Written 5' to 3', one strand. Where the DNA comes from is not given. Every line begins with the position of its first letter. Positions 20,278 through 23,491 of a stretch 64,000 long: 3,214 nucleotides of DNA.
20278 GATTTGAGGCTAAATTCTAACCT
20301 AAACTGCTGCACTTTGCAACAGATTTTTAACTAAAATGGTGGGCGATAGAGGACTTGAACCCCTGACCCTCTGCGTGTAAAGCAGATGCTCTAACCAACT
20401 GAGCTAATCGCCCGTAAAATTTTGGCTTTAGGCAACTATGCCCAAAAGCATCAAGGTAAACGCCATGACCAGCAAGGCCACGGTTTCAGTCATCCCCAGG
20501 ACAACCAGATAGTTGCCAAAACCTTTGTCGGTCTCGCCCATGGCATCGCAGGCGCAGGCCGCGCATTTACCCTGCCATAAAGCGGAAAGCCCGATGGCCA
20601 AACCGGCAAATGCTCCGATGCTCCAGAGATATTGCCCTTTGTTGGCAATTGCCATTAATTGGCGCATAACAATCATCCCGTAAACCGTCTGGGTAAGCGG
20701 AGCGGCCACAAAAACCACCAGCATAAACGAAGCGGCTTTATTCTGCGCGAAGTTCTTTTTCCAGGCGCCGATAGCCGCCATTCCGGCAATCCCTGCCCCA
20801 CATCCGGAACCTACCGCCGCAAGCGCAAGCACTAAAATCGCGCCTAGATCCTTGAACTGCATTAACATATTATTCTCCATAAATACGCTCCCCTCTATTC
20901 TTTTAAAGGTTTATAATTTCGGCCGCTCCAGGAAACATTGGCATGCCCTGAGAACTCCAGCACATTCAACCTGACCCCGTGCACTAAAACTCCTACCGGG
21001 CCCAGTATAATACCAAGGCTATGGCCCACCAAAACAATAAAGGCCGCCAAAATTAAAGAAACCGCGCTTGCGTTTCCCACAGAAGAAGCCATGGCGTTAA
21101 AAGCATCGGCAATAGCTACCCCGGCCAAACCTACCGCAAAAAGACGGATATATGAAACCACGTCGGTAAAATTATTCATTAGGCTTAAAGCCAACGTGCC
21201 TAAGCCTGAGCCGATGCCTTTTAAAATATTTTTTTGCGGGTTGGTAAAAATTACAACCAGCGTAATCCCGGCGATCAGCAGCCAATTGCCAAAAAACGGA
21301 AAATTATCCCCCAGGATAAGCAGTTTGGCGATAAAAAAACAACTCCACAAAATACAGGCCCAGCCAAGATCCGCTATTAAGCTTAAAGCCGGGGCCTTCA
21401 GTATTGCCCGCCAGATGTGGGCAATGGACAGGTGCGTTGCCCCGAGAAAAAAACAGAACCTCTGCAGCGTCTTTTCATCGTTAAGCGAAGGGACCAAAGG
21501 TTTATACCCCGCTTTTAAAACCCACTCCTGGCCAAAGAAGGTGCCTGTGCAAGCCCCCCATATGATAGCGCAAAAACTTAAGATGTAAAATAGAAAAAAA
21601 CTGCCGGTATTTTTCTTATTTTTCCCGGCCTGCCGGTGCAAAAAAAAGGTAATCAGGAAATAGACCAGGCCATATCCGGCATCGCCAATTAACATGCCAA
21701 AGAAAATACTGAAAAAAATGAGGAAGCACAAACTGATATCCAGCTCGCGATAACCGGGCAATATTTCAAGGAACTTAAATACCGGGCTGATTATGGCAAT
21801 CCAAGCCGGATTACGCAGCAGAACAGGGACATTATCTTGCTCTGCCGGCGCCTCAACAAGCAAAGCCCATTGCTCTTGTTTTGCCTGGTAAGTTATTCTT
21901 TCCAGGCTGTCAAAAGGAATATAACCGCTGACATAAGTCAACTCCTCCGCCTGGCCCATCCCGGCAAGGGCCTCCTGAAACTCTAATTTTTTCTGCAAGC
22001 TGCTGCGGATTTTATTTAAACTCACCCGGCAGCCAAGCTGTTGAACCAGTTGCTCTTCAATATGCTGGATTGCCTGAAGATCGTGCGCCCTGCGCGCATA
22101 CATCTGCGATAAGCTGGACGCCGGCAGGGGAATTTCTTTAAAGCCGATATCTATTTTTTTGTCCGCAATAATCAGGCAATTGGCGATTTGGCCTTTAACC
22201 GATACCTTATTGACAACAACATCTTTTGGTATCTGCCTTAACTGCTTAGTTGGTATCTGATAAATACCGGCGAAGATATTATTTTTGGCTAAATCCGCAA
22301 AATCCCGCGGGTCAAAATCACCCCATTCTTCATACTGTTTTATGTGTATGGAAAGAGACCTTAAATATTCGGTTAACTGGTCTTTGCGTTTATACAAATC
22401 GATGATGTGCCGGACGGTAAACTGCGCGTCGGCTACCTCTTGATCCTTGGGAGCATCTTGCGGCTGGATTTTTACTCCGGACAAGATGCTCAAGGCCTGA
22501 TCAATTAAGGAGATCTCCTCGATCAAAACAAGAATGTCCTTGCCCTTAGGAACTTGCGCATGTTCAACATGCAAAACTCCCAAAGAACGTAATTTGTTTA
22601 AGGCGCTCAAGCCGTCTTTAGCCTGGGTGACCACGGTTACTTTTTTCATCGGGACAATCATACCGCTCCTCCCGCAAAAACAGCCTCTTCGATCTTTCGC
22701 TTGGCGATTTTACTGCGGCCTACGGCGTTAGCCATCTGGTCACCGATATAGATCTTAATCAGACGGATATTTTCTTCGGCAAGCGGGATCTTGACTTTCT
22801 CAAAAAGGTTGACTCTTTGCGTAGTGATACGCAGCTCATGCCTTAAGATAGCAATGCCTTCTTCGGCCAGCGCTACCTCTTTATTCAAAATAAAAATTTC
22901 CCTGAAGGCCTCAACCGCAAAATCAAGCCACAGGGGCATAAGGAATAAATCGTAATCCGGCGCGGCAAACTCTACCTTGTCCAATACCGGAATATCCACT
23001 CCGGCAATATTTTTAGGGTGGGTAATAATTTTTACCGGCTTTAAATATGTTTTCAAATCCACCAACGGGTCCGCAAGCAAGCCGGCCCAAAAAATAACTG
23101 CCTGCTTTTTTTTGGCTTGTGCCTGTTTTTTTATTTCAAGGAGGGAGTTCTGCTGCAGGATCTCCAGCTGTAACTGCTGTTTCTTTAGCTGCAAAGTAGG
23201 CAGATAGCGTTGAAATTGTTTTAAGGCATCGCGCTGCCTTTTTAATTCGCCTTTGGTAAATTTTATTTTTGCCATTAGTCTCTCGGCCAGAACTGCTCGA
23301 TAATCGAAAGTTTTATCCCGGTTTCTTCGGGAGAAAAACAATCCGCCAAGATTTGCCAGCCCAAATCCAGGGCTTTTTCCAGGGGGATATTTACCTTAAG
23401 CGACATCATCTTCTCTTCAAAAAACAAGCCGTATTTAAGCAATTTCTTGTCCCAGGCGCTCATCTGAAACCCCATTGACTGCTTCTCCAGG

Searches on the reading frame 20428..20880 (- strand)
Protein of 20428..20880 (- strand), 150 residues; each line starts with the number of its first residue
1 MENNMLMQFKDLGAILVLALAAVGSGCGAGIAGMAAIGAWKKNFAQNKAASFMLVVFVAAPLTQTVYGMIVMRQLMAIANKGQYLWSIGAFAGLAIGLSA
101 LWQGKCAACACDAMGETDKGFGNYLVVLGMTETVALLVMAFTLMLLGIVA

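Call 54: search_protein_families(library=pfam, proteins=[window:20428-20880:-], max_evalue=0.000001)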
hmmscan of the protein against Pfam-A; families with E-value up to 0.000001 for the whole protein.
window:20428-20880:- (150 aa): 1 family
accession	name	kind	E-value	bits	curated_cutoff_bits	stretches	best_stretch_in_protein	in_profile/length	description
PF00137.26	ATP-synt_C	-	3e-13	50.2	24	1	88-145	3-60/60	ATP synthase subunit C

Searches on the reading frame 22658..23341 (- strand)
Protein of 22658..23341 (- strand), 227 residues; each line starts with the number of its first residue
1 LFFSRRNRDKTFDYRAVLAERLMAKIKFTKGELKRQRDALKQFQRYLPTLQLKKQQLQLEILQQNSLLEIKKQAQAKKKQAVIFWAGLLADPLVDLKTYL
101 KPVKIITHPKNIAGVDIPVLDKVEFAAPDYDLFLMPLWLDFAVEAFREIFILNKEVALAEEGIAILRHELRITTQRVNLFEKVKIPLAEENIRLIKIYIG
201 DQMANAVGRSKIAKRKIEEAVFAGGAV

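Call 53: search_protein_families(library=pfam, proteins=[window:22658-23341:-], max_evalue=0.000001)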
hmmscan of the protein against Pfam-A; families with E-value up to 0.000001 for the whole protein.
window:22658-23341:- (227 aa): 1 family
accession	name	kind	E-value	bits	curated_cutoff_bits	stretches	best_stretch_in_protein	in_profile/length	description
PF01813.22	ATP-synt_D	-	7.9e-34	117.7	25.7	1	32-215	1-196/196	ATP synthase subunit D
